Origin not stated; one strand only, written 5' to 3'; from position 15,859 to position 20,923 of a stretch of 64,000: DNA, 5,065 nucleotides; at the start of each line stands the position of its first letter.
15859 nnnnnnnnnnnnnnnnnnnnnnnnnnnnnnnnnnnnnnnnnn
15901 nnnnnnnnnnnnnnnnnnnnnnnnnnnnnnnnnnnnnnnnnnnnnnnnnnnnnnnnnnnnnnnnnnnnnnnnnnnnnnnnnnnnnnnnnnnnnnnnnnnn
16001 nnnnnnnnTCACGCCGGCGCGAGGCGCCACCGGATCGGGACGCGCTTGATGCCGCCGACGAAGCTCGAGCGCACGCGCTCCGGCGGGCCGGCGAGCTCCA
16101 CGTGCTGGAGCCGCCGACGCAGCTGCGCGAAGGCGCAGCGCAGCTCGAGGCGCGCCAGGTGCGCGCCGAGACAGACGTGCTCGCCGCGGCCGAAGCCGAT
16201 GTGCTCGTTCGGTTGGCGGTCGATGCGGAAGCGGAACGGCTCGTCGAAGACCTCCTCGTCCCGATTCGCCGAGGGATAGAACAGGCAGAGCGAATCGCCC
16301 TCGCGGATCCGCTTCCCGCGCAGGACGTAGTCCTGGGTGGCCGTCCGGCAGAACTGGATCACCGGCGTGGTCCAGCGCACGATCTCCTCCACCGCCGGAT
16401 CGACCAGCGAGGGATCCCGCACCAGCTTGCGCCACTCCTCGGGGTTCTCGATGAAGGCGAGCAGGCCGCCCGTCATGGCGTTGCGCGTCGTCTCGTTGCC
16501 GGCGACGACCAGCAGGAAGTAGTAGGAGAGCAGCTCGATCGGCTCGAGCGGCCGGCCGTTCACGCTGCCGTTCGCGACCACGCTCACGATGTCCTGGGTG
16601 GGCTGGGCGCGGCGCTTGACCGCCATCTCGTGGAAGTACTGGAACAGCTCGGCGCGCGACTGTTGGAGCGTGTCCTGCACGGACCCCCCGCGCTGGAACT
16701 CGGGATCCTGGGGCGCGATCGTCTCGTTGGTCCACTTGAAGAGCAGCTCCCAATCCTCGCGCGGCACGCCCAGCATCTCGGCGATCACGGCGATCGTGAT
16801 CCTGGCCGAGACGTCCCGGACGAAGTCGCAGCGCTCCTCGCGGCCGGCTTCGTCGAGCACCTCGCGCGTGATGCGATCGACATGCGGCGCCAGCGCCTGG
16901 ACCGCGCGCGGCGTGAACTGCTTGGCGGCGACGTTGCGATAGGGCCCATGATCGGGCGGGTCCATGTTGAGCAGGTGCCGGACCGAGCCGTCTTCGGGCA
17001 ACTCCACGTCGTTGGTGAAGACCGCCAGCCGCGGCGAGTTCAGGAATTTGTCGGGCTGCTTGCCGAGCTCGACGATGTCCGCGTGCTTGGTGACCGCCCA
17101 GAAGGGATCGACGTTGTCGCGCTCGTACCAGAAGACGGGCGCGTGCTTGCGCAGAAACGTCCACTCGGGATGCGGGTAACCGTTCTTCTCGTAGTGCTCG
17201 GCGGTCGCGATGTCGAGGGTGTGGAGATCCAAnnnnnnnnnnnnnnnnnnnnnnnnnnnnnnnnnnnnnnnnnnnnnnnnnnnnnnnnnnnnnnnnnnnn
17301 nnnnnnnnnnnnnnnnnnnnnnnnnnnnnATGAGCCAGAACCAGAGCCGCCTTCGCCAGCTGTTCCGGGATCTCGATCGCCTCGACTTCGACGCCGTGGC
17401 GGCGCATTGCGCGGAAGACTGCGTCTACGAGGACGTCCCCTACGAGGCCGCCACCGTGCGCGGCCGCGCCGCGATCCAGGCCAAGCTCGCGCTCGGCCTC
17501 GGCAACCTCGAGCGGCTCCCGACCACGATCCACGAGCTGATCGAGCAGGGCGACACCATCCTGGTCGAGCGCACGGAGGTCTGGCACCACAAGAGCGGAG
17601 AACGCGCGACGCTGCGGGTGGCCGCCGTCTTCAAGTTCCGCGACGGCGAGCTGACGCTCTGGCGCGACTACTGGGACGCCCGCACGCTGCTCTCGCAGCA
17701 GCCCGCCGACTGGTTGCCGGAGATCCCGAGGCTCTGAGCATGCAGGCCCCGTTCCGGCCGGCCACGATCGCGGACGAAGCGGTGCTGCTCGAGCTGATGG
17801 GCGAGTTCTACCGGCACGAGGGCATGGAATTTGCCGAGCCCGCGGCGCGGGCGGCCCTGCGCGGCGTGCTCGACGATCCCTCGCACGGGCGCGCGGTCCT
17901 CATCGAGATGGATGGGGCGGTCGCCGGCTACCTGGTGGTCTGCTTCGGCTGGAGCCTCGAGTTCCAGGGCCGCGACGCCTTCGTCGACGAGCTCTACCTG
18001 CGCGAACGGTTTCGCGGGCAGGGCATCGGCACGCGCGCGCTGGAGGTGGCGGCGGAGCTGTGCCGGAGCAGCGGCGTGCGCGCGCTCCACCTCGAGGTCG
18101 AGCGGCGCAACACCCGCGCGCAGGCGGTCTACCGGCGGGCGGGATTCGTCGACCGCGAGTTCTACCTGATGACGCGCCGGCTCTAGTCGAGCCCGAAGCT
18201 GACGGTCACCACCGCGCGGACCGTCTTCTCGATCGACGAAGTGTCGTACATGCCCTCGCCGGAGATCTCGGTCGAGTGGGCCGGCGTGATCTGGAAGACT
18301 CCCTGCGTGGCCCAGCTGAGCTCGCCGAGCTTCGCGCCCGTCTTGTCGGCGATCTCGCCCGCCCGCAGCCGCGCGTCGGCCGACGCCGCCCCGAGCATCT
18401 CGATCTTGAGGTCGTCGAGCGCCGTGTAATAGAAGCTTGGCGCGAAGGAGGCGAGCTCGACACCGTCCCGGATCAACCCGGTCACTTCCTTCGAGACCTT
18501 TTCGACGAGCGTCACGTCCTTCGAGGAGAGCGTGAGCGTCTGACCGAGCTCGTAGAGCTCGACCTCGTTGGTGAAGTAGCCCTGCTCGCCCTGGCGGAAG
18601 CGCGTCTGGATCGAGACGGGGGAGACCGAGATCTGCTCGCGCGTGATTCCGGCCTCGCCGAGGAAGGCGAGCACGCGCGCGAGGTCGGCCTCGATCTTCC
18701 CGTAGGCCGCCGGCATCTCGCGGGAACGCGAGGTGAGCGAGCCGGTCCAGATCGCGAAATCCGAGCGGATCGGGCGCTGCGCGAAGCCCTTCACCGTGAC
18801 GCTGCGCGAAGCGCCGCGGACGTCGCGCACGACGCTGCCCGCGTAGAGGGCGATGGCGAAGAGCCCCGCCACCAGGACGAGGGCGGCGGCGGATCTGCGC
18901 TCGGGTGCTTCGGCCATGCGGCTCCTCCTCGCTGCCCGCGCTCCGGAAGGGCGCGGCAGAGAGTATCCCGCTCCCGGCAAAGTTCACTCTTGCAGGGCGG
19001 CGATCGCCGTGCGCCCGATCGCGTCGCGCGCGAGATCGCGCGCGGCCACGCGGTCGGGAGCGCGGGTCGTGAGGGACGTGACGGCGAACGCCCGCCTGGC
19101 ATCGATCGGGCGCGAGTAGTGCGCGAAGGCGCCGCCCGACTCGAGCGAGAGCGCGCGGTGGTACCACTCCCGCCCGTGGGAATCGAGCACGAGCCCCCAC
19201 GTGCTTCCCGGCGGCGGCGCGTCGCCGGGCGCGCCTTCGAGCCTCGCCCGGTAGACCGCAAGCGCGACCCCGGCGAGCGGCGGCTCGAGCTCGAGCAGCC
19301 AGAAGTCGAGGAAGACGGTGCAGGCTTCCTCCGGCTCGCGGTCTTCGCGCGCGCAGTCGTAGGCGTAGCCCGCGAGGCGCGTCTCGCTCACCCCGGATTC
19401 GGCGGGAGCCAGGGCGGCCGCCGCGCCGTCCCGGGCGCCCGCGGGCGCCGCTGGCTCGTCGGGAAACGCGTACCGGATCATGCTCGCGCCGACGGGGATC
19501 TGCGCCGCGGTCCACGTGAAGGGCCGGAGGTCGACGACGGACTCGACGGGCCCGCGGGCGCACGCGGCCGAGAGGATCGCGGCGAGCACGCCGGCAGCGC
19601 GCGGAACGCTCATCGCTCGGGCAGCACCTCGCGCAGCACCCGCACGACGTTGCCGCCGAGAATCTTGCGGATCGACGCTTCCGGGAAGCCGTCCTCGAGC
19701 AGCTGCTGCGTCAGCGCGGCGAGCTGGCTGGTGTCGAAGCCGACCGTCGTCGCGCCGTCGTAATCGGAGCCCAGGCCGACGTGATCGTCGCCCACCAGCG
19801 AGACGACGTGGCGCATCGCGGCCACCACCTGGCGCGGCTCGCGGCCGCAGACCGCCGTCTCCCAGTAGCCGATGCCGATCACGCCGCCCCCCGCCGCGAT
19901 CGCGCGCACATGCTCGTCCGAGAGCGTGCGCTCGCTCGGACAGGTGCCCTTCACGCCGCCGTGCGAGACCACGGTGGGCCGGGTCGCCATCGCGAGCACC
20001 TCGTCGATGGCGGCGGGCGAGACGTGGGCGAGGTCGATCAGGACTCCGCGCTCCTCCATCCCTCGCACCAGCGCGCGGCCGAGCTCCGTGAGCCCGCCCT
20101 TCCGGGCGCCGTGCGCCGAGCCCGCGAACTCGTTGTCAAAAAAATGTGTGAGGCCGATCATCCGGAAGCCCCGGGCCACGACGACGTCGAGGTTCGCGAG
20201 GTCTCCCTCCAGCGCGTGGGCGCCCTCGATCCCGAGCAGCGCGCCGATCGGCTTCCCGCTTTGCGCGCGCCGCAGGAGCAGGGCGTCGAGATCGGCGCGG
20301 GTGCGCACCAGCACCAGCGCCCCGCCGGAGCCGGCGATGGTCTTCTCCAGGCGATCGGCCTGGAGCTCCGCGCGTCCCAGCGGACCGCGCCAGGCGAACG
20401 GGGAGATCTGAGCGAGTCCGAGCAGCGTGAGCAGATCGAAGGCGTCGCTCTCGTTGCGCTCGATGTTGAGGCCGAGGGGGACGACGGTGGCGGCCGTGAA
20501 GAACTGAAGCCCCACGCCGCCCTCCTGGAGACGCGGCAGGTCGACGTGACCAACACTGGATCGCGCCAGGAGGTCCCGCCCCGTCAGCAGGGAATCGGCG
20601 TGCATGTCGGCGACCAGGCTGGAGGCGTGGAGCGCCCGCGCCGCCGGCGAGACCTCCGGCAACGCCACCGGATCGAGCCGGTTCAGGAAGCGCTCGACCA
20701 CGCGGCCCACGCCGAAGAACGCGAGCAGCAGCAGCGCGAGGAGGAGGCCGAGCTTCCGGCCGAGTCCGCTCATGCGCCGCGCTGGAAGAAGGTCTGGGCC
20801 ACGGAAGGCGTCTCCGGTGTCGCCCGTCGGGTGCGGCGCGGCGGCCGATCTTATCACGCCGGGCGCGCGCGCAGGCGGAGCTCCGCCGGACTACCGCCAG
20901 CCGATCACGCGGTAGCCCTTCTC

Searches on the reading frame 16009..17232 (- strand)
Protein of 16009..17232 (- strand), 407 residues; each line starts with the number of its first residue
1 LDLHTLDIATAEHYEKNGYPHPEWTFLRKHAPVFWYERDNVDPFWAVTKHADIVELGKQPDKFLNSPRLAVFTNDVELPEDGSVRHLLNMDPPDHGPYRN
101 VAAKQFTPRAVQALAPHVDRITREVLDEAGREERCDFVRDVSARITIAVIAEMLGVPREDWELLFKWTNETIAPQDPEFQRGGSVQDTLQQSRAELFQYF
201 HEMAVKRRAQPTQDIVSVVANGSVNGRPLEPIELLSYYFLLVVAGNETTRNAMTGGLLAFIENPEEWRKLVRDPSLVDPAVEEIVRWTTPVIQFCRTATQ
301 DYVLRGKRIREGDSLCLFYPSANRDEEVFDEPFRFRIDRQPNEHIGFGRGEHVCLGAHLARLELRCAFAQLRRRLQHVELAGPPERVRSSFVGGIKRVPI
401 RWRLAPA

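Call 33: search_protein_families(library=pfam, proteins=[window:16009-17232:-], max_evalue=0.001)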
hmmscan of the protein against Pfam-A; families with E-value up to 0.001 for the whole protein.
window:16009-17232:- (407 aa): 1 family
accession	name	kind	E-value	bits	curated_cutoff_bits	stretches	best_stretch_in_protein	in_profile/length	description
PF00067.27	p450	-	7e-22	78.3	22.8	1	115-376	142-433/462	Cytochrome P450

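Call 39: search_solved_structures(query=window:16009-17232:-, max_evalue=1e-30)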
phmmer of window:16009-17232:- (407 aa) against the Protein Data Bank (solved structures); distinct sequences matched with E-value up to 1e-30: 312 (the best 60 are shown).
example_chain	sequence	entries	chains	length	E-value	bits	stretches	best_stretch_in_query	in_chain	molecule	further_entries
8vxi_A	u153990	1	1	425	1.5e-113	383.2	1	7-404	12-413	CYP125MRCA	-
8vxg_A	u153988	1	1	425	1.9e-112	379.6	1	7-404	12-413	CYP125MRCA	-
1cpt_A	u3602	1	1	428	2.4e-82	280.5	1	14-403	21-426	CYTOCHROME P450-TERP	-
8euh_A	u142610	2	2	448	2.8e-82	280.2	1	14-403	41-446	Cytochrome P450-terp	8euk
8eul_A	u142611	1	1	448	3.8e-82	279.8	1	14-403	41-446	Cytochrome P450-terp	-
5dqn_A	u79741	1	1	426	3.2e-79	270.2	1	20-399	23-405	Cytochrome P450 CYP125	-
4apy_A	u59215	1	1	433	6.3e-79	269.2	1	20-399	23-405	P450 HEME-THIOLATE PROTEIN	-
2xn8_A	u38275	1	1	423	4.7e-77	263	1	19-399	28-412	PUTATIVE CYTOCHROME P450 125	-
2xc3_A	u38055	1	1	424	4.7e-77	263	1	19-399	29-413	PUTATIVE CYTOCHROME P450 125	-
7qwn_A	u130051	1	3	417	4.9e-77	263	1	19-399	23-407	Steroid C26-monooxygenase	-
7r1i_A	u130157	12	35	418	5e-77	263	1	19-399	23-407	Steroid C26-monooxygenase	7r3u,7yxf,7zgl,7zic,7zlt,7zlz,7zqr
2x5l_A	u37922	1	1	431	5e-77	262.9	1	19-399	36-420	PUTATIVE CYTOCHROME P450 125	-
3ivy_A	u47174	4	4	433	5.6e-77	262.8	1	19-399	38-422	Cytochrome P450 CYP125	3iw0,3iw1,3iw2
2x5w_A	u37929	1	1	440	6e-77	262.7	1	19-399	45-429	PUTATIVE CYTOCHROME P450 125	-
7qke_A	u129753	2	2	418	4.7e-76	259.7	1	19-399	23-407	Steroid C26-monooxygenase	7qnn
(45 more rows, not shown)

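Call 68: search_protein_families(library=ncbifam, proteins=[window:16009-17232:-], max_evalue=1e-10)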
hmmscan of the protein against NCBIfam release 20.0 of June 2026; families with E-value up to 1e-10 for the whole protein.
window:16009-17232:- (407 aa): 7 families
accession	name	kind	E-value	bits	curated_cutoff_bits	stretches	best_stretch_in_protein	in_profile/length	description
NF041177.1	Cyp119_Thmprot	equivalog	3.5e-55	187.3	680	1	87-401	68-365/368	cytochrome P450 Cyp119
NF041802.1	P450_SolI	exception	8.9e-53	179.2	850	1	21-398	33-418/424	solanimycin biosynthesis cytochrome P450 SolI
TIGR04515.1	P450_rel_GT_act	subfamily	3.3e-39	135.3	343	1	85-400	90-385/386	P450-derived glycosyltransferase activator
TIGR04538.1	P450_cycloAA_1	subfamily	8.2e-39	133.6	500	1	12-381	5-372/395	cytochrome P450, cyclodipeptide synthase-associated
NF045816.1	PentlenlactSyn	equivalog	1.2e-38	132.9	700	1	92-400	88-394/396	pentalenolactone synthase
TIGR04458.1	CYP450_TxtE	equivalog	7.1e-38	130.3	500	1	20-385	13-385/403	4-nitrotryptophan synthase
NF050147.1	aminopyruv_ApyO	equivalog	1.7e-12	46.7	525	1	87-377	80-395/444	RiPP biosynthesis cytochrome P450 ApyO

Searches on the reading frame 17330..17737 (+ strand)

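Call 33: search_protein_families(library=pfam, proteins=[window:17330-17737:+], max_evalue=0.001)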
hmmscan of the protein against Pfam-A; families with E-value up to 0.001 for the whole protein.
window:17330-17737:+ (135 aa): 4 families
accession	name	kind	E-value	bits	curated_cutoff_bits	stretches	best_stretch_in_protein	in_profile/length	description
PF12680.13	SnoaL_2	-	5.1e-17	62.8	27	1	9-109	2-100/102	SnoaL-like domain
PF07858.18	LEH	-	3.7e-15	56.8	24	1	8-124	7-120/122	Limonene-1,2-epoxide hydrolase catalytic domain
PF07366.18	SnoaL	-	3.1e-07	30.7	28.4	1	8-123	3-125/126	SnoaL-like polyketide cyclase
PF14534.12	DUF4440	-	0.00061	20.6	25.2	1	8-107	5-104/107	Domain of unknown function (DUF4440)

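Call 68: search_protein_families(library=ncbifam, proteins=[window:17330-17737:+], max_evalue=1e-10)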
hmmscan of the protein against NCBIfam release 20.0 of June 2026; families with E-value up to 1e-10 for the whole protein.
window:17330-17737:+ (135 aa): 0 families

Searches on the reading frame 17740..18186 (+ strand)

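Call 33: search_protein_families(library=pfam, proteins=[window:17740-18186:+], max_evalue=0.001)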
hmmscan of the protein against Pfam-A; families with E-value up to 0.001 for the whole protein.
window:17740-18186:+ (148 aa): 6 families
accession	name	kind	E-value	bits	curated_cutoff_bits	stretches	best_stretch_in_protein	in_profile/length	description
PF00583.31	Acetyltransf_1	-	2.6e-18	66.8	20.7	1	41-136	22-116/116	Acetyltransferase (GNAT) family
PF13508.13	Acetyltransf_7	-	7.8e-10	39.4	27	1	51-137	4-83/84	Acetyltransferase (GNAT) domain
PF13302.13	Acetyltransf_3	-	8e-08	33.5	25.4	1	5-137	4-138/138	Acetyltransferase (GNAT) domain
PF13673.13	Acetyltransf_10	-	2.3e-07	31.3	23.6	1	30-138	12-109/128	Acetyltransferase (GNAT) domain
PF13523.12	Acetyltransf_8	-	1.2e-05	25.4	27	1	32-139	26-140/145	Acetyltransferase (GNAT) domain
PF08445.16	FR47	-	0.00058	20.2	22.1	1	70-139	14-80/86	FR47-like protein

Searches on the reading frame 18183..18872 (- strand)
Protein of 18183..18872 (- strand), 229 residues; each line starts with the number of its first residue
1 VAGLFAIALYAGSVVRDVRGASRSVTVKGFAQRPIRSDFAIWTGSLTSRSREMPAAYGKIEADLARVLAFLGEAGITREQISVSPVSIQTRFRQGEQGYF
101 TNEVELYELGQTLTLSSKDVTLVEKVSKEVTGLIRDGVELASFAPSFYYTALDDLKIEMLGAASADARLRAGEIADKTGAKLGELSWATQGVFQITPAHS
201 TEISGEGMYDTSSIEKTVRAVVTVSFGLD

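Call 33: search_protein_families(library=pfam, proteins=[window:18183-18872:-], max_evalue=0.001)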
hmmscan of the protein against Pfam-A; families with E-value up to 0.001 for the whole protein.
window:18183-18872:- (229 aa): 1 family
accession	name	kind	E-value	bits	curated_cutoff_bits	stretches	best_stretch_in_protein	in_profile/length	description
PF04402.19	SIMPL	-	5.9e-24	85.9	25.2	1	25-226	1-205/205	Protein of unknown function (DUF541)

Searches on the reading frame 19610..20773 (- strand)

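Call 31: search_protein_families(library=pfam, proteins=[window:19610-20773:-], max_evalue=0.001)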
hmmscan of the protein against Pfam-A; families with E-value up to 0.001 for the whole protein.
window:19610-20773:- (387 aa): 2 families
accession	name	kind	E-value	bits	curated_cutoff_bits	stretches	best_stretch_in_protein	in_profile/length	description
PF01244.27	Peptidase_M19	-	2.3e-69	234.4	26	1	48-382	2-319/319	Membrane dipeptidase (Peptidase family M19)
PF04909.20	Amidohydro_2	-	4e-05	24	26.4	1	226-381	127-288/289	Amidohydrolase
